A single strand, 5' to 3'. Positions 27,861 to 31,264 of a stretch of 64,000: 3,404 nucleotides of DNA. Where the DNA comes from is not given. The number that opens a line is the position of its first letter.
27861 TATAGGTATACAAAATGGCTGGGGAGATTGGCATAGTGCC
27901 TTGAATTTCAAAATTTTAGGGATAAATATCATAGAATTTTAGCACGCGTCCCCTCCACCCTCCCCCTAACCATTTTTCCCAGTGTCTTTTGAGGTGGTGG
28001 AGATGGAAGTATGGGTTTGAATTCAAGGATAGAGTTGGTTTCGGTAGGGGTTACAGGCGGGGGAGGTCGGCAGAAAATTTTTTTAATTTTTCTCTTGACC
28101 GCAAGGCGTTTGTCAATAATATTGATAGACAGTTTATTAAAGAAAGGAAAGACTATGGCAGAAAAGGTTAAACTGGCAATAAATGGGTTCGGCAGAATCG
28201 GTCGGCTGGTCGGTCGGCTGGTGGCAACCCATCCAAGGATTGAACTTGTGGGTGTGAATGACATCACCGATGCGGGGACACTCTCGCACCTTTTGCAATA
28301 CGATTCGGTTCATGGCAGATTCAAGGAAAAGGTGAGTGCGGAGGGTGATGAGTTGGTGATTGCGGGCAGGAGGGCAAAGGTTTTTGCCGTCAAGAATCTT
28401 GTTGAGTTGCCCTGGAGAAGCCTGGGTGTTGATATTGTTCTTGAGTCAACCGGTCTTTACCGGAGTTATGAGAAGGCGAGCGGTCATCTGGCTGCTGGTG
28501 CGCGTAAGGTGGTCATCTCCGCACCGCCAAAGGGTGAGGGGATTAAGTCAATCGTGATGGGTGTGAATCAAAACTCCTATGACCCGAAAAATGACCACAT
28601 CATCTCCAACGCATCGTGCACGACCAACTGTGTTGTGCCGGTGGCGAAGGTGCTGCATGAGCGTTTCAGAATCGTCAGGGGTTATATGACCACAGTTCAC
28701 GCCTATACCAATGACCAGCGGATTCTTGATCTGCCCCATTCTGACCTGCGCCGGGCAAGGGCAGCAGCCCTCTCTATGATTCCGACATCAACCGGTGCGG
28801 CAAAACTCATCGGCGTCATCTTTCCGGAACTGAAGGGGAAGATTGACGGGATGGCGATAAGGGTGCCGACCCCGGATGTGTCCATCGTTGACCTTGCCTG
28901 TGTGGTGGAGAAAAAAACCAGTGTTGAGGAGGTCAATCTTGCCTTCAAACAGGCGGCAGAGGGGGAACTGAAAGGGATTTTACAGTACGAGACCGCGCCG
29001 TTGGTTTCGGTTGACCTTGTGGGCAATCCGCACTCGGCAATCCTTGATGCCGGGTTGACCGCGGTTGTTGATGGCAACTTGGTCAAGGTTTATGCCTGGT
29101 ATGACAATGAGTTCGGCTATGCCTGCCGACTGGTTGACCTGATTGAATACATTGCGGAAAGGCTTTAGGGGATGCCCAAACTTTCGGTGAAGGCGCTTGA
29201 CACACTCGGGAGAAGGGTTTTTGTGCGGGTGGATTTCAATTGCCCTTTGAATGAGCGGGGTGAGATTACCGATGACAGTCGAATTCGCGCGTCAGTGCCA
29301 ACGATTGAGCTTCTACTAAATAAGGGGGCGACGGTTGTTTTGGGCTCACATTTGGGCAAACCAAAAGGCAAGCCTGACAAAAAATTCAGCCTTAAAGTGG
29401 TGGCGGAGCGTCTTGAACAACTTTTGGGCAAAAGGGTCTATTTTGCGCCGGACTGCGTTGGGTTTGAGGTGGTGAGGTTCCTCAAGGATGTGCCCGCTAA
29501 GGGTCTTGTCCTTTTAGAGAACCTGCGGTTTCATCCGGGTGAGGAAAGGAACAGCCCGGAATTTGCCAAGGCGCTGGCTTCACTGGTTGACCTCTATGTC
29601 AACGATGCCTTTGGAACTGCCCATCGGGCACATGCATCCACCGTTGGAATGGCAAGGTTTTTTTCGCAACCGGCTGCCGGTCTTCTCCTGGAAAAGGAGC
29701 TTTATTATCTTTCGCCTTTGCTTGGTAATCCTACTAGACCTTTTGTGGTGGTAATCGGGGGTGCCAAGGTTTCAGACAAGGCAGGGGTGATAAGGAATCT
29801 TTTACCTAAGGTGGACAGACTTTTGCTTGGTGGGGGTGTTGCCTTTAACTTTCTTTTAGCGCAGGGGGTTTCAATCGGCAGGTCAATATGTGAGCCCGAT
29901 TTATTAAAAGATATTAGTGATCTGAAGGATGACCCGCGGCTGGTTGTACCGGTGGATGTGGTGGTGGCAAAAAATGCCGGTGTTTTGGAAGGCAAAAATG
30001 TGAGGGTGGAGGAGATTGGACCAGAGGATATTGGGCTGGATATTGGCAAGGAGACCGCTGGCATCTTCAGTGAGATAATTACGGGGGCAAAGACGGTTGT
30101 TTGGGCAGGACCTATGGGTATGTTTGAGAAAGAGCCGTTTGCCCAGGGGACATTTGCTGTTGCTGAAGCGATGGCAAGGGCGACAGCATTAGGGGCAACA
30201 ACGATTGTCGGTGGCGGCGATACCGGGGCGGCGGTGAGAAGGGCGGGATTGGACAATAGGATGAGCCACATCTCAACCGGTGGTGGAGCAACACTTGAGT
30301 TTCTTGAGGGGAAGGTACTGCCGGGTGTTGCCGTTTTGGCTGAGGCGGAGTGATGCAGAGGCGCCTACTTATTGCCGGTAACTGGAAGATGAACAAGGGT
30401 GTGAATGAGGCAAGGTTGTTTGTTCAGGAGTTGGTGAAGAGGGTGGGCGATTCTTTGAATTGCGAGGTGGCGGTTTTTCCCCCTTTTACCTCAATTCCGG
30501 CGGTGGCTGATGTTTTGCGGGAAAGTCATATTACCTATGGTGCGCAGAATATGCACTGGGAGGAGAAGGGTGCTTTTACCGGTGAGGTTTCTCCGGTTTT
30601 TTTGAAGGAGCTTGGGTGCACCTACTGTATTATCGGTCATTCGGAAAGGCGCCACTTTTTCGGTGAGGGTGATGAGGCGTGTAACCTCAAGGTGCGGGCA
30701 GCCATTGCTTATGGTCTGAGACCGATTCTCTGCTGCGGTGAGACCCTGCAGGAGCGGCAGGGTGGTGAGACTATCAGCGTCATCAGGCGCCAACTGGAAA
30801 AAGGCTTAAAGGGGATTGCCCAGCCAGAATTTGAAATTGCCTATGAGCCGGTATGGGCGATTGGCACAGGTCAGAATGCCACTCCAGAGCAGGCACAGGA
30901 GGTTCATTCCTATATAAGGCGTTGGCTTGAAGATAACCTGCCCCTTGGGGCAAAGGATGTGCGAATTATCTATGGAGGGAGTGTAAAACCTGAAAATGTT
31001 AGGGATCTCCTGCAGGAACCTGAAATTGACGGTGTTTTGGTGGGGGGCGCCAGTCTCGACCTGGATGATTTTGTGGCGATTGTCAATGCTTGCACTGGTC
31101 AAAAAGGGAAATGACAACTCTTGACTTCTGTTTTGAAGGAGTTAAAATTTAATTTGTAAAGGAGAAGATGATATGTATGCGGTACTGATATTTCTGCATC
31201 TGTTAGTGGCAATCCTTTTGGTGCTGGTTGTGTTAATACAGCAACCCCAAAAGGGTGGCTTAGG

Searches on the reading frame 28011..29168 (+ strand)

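Call 42: search_protein_families(library=pfam, proteins=[window:28011-29168:+], max_evalue=0.00001)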
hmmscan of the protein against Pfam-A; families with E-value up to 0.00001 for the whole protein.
window:28011-29168:+ (385 aa): 2 families
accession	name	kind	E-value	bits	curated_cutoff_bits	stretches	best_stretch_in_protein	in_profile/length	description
PF02800.25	Gp_dh_C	-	2.4e-65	219.3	24.4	1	209-364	2-158/158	Glyceraldehyde 3-phosphate dehydrogenase, C-terminal domain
PF00044.30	Gp_dh_N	-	8.3e-35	119.6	31.7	1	53-152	1-100/101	Glyceraldehyde 3-phosphate dehydrogenase, NAD binding domain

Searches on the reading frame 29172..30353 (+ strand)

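Call 42: search_protein_families(library=pfam, proteins=[window:29172-30353:+], max_evalue=0.00001)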
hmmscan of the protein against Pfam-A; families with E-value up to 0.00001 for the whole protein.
window:29172-30353:+ (393 aa): 1 family
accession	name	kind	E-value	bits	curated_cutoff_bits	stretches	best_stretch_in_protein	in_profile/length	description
PF00162.24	PGK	-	2.3e-145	484.8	27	1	7-381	2-379/379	Phosphoglycerate kinase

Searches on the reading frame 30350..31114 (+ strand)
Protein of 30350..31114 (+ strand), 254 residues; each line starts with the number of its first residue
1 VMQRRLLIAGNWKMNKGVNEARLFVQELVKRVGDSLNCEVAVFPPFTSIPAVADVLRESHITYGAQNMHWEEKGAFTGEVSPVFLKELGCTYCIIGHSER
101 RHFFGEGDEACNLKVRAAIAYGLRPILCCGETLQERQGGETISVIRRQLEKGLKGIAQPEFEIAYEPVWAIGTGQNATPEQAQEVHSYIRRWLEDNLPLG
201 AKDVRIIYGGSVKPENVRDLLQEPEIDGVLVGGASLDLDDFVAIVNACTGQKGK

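Call 42: search_protein_families(library=pfam, proteins=[window:30350-31114:+], max_evalue=0.00001)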
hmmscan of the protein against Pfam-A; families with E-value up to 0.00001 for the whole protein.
window:30350-31114:+ (254 aa): 1 family
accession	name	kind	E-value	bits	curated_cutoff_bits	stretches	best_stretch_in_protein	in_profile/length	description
PF00121.24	TIM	-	4.9e-94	314.8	20.1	1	7-247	2-244/245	Triosephosphate isomerase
